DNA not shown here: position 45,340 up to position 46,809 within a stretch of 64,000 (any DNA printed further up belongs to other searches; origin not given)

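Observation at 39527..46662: Giant membrane-anchored protein made of about 19 bacterial-style cadherin-like/VCBS repeats ending in a vWA domain, with three micro-exons at the 5' end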

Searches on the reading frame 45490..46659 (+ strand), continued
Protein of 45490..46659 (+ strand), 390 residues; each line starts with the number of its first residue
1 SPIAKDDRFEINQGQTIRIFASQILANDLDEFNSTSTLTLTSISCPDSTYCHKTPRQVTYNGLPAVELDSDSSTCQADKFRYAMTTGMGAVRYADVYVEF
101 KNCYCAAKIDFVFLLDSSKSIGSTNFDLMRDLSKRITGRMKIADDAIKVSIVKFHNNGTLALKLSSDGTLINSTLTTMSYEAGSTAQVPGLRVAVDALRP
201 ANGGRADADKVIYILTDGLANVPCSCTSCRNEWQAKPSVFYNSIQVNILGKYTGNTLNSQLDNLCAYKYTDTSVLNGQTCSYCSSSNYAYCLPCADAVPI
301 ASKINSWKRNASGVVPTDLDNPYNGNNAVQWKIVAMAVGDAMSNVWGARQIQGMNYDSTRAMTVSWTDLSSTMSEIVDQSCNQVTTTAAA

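Call 52: list_cluster_members(proteins=[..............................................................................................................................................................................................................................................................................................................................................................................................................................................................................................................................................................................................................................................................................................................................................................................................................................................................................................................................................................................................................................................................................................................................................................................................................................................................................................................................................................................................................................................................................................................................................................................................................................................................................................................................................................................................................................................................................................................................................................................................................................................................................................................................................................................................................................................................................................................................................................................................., P0182, P0194, P0212, P0218, P0219, P0269, P0270, P0176, P0183])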
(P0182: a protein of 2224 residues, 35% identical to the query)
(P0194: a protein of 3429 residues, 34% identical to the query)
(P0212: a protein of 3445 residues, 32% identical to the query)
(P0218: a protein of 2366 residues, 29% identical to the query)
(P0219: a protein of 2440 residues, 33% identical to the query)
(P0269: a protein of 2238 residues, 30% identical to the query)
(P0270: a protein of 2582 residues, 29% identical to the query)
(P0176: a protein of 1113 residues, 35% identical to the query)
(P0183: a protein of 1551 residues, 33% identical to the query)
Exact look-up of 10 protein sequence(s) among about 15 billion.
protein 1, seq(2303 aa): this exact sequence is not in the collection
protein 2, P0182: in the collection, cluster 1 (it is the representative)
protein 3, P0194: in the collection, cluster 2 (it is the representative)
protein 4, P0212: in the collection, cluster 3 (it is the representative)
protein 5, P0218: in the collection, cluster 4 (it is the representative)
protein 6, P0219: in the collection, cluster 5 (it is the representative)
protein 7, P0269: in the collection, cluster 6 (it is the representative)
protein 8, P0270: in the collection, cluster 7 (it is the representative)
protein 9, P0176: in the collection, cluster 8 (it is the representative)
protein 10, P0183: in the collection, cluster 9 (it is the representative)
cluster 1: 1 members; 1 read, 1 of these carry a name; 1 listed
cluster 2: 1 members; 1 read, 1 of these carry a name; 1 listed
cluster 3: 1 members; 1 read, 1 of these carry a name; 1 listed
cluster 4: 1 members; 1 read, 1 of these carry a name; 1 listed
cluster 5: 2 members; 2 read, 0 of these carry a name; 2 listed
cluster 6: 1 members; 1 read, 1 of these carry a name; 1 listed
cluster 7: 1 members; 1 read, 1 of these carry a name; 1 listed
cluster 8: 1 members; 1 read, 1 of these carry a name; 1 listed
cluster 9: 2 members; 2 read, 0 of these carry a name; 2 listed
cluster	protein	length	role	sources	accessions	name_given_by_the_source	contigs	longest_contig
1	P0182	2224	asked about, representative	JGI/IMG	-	hypothetical protein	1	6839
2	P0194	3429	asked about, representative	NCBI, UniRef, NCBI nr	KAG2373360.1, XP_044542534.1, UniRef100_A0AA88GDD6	hypothetical protein C9374_012226 [Naegleria lovaniensis] | Tandem-95 repeat protein n=1 Tax=Naegleria lovaniensis TaxID=51637 RepID=A0AA88GDD6_NAELO | uncharacterized protein C9374_012226 [Naegleria lovaniensis]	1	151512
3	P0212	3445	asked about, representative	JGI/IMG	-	hypothetical protein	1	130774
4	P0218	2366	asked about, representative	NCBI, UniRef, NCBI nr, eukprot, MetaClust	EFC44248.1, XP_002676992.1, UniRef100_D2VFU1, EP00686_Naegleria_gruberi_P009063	predicted protein [Naegleria gruberi] | Predicted protein n=1 Tax=Naegleria gruberi TaxID=5762 RepID=D2VFU1_NAEGR | uncharacterized protein NAEGRDRAFT_79811 [Naegleria gruberi]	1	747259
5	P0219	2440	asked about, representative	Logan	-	-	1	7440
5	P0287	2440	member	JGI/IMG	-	-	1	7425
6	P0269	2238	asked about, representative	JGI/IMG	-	hypothetical protein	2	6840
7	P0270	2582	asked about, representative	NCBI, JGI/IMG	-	hypothetical protein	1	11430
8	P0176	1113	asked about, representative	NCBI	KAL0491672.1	hypothetical protein AKO1_010170, partial [Acrasis kona]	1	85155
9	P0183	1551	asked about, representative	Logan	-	-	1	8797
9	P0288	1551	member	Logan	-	-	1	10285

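Call 62: find_encoding_contigs(protein=P0156, flank=1000, max_places=3)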
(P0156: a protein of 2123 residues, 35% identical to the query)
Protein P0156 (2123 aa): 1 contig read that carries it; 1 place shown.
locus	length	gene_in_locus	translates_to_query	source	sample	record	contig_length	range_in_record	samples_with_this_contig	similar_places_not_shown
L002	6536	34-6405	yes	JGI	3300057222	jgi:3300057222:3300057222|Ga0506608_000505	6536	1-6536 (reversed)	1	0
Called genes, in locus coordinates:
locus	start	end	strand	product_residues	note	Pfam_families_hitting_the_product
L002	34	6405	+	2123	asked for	PF17963:Big_9 (weak), PF17803:Cadherin_4 (weak), PF17963:Big_9 (weak), PF17803:Cadherin_4, PF17963:Big_9, PF17963:Big_9, PF17963:Big_9, PF00092:VWA, +3 more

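Call 88: find_encoding_contigs(protein=P0125, flank=3000, max_places=2)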
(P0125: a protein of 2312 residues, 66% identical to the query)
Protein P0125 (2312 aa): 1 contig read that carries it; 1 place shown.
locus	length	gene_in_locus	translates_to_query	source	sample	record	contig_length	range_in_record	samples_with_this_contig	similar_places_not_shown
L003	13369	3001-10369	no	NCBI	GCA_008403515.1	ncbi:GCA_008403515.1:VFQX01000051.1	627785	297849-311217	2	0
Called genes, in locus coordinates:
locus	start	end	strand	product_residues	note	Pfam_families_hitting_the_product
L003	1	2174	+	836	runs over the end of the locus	PF09273:Rubis-subs-bind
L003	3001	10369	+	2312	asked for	PF17963:Big_9, PF17803:Cadherin_4, PF17963:Big_9, PF17803:Cadherin_4, PF17963:Big_9, PF17803:Cadherin_4, PF17963:Big_9, PF00092:VWA, +6 more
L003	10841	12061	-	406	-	-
